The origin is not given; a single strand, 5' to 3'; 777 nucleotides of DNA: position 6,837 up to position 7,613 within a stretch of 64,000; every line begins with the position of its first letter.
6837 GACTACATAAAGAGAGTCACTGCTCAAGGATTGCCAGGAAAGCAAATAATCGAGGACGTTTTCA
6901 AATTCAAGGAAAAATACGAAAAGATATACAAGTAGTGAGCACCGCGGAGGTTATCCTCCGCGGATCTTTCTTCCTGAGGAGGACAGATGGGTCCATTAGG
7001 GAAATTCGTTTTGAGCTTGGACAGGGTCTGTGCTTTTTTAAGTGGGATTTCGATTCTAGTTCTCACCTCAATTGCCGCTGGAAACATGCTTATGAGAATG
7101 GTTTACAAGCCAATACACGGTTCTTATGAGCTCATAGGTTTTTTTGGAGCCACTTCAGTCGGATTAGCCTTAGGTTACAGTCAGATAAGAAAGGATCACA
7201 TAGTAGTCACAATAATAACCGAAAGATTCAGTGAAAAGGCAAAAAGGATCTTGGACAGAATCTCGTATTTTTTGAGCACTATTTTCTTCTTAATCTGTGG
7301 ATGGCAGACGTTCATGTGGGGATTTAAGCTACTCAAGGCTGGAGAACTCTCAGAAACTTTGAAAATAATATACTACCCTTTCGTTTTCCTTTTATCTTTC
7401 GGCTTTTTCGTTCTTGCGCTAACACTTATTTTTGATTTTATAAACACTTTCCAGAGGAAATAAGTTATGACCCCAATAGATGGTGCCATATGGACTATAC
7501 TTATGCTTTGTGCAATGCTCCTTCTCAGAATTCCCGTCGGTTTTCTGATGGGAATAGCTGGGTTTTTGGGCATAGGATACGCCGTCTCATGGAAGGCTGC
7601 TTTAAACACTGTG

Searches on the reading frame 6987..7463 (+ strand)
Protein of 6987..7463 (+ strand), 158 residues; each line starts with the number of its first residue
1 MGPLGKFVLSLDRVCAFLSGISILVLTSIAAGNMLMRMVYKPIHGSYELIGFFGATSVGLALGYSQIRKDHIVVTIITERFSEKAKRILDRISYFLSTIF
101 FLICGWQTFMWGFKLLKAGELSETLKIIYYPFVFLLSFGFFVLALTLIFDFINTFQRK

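Call 68: search_protein_families(library=pfam, proteins=[window:6987-7463:+], max_evalue=0.00001)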
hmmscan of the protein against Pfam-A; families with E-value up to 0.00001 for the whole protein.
window:6987-7463:+ (158 aa): 1 family
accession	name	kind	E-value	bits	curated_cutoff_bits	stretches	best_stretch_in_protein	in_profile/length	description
PF04290.18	DctQ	-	4.3e-18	65.9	28.3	1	29-156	4-131/132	Tripartite ATP-independent periplasmic transporters, DctQ component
